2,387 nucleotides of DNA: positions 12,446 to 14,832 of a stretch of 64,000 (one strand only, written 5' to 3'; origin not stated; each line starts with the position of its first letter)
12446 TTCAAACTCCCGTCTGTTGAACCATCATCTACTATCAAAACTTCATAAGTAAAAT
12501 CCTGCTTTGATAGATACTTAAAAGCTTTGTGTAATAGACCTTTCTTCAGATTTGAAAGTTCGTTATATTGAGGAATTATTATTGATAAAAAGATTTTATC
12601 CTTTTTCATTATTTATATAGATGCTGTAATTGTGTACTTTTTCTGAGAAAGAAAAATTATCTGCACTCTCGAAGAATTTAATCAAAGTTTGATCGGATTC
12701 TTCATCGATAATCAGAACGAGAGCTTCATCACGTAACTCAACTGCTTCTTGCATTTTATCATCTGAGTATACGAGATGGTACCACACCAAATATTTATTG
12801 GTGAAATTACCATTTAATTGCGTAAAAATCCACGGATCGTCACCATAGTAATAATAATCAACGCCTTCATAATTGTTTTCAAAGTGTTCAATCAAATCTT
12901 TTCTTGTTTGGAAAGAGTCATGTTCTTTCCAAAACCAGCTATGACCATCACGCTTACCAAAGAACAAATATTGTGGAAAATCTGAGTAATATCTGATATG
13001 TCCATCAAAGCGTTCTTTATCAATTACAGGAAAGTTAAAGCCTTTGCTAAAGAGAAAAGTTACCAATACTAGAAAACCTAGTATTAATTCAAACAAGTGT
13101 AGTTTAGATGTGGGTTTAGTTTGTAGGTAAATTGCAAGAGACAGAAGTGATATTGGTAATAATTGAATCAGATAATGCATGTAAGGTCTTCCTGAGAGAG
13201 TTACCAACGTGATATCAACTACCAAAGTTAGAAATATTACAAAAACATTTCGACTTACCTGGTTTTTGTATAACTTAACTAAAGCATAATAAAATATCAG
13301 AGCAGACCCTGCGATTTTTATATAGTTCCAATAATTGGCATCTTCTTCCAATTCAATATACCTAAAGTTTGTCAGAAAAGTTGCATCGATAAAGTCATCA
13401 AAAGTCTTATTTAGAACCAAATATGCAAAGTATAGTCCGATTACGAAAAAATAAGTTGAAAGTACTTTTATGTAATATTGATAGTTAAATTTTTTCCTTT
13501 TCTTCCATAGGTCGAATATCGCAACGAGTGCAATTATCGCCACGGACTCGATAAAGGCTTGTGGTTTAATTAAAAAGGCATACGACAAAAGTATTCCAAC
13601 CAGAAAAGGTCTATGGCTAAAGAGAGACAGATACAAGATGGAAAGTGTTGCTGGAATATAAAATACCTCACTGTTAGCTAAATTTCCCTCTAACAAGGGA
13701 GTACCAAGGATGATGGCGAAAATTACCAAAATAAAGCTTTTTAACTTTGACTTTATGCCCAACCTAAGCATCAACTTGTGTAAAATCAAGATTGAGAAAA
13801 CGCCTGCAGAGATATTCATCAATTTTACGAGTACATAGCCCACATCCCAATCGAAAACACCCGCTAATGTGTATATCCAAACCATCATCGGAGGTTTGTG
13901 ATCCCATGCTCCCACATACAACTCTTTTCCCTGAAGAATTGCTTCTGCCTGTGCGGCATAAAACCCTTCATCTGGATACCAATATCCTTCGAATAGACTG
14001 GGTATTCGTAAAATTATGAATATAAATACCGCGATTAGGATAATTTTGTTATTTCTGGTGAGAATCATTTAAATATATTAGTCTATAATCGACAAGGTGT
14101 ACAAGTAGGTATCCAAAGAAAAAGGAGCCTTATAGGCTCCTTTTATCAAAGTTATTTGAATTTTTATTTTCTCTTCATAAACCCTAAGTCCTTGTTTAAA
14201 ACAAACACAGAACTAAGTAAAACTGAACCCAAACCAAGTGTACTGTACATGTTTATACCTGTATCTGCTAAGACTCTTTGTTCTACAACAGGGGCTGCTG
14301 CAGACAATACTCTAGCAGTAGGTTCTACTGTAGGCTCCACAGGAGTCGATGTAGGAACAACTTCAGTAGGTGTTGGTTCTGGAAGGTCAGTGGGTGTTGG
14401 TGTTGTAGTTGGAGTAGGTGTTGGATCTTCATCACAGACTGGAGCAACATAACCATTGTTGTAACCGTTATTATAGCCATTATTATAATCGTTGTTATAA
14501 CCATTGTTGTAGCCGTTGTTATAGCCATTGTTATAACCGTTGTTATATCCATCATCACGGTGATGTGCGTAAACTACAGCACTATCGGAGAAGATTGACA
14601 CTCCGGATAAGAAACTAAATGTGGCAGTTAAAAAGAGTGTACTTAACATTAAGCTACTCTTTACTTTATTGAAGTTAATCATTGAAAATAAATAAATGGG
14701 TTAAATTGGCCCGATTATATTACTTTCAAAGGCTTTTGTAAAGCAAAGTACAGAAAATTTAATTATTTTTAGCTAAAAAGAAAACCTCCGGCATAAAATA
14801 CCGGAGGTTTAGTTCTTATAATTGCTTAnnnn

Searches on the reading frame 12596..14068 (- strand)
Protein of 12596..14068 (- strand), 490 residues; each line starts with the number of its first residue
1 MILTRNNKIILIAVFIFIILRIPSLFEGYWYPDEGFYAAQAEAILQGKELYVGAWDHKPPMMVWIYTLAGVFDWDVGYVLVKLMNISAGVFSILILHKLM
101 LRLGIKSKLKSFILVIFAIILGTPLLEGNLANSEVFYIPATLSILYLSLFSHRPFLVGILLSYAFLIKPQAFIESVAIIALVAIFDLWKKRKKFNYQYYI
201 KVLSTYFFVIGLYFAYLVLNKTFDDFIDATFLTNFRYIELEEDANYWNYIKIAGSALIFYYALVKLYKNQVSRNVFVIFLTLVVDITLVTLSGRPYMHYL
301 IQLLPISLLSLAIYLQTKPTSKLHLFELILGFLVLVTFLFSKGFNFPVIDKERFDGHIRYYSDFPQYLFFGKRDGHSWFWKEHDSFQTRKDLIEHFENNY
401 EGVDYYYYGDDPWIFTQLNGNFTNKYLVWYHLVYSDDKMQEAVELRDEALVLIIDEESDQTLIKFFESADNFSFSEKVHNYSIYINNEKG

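Call 55: search_protein_families(library=pfam, proteins=[window:12596-14068:-], max_evalue=1)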
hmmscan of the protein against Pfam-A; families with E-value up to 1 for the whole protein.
window:12596-14068:- (490 aa): 0 families

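Call 83: search_solved_structures(query=A8, max_evalue=1)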
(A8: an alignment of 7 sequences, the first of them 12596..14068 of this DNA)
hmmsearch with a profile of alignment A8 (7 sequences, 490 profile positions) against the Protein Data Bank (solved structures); distinct sequences matched with E-value up to 1: 1.
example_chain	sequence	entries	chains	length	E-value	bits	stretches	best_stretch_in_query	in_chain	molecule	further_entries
7prz_H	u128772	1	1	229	0.4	12.7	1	347-413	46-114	Beta-22 Fab heavy chain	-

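Call 84: search_protein_families(library=ncbifam, proteins=[window:12596-14068:-], max_evalue=1)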
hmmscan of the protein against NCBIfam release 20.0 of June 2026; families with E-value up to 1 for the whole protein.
window:12596-14068:- (490 aa): 0 families

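Call 90: predict_structure(protein=window:12596-14068:-)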
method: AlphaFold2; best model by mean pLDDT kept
length: 490 residues; sequences in the alignment: 1
mean_pLDDT: 44.7   pTM: 0.31
mean pLDDT of the five models: 44.7, 43.5, 42.7, 40.7, 39.8
residues with pLDDT >= 90: 0; 70-90: 13; 50-70: 120; < 50: 357
segments of 3 or more residues with pLDDT < 50: 1-3, 23-31, 124-139, 150-152, 165-319, 322-327, 336-389, 399-490
pLDDT, mean of each block of 10 residues (from residue 1): 52 56 47 56 59 53 54 52 55 69 73 63 49 45 51 49 48 46 44 44 44 42 38 31 39 43 43 43 45 45 45 46 48 46 35 30 32 35 41 51 38 35 32 36 37 35 33 30 31
secondary structure, 60 per line:
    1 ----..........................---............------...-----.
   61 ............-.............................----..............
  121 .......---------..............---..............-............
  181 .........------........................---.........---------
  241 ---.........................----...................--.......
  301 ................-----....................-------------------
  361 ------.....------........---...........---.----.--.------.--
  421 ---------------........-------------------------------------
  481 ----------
elements in order: H5-30 H34-45 H60-72 H74-102 H107-127 H137-150 H154-167 H169-189 H196-219 H223-231 H244-268 H273-291 H294-316 H322-341 E367-371 E378-382 H389-399 H436-443

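Call 91: search_protein_families(library=pfam, alignment_id=A8, max_evalue=10)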
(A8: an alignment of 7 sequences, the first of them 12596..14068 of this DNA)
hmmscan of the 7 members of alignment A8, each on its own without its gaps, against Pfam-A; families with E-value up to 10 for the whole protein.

A. member 1, window:12596-14068:- (490 aa): 0 families

B. families by the number of members that match (of 7 scanned): 3 families
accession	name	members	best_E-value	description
PF00957.27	Synaptobrevin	1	0.17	Synaptobrevin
PF01708.21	Gemini_mov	1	1.4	Geminivirus putative movement protein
PF24003.1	DUF7319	1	2.5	Domain of unknown function (DUF7319)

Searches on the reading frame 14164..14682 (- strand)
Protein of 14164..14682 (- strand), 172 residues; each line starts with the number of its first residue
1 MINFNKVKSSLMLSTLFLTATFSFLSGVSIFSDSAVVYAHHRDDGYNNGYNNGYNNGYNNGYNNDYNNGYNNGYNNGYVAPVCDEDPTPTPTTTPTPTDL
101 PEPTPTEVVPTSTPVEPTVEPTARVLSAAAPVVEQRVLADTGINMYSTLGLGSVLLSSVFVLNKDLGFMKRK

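Call 6: search_protein_families(library=pfam, proteins=[window:14164-14682:-], max_evalue=0.1)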
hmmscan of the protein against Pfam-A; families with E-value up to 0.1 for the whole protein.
window:14164-14682:- (172 aa): 2 families
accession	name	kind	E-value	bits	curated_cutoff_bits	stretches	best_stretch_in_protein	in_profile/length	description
PF09811.14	Yae1_N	-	0.029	14.5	27.5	0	45-77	1-33/39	Essential protein Yae1, N terminal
PF13985.11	YbgS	-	0.031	14.9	27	1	13-76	4-63/124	YbgS-like protein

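Call 7: search_protein_families(library=ncbifam, proteins=[window:14164-14682:-], max_evalue=0.1)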
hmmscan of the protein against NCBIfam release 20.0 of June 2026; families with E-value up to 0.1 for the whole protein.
window:14164-14682:- (172 aa): 8 families
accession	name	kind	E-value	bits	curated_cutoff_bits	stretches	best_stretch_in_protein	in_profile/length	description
NF004270.2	PRK05687.2-1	equivalog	6.3e-06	25.9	180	1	38-78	43-83/223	flagellar assembly protein FliH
NF009925.1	PRK13386.1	equivalog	3.7e-05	23.1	192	1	35-78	32-75/228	flagellar assembly protein FliH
NF004267.1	PRK05687.1-3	equivalog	0.00062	19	293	1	41-78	75-112/266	flagellar assembly protein FliH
NF004266.1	PRK05687.1-1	equivalog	0.0011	18.5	260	1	42-76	54-88/230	flagellar assembly protein FliH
NF033186.1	internalin_K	exception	0.0058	15.1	1100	1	85-122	512-553/604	class 1 internalin InlK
TIGR04260.1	Cyano_gly_rpt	equivalog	0.022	15.3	31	1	41-77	67-100/118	GrrA/OscA1 family cyclophane-containing rSAM-modified RiPP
NF037973.1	metallo_SslE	exception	0.074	10.3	3000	1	81-122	46-87/1519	lipoprotein metalloprotease SslE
TIGR04526.1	predic_Ig_block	subfamily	0.076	11.9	150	1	21-121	22-118/693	putative immunoglobulin-blocking virulence protein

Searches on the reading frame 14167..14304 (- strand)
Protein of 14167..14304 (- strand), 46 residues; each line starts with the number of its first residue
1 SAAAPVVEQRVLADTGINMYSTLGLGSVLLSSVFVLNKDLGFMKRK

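Call 74: search_protein_families(library=ncbifam, proteins=[window:14167-14304:-], max_evalue=10)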
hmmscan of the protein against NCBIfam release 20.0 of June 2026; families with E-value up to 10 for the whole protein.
seq(46 aa): 2 families
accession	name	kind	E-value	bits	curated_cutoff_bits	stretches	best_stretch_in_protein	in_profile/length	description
NF009313.0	PRK12674.1-1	equivalog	0.058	13.2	151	1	20-34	43-57/140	Na+/H+ antiporter subunit G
TIGR01167.1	LPXTG_anchor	domain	0.26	12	15.9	1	12-36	2-27/34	LPXTG cell wall anchor domain-containing protein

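Call 75: search_protein_families(library=pfam, proteins=[window:14167-14304:-], max_evalue=10)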
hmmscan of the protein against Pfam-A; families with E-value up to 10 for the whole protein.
seq(46 aa): 0 families
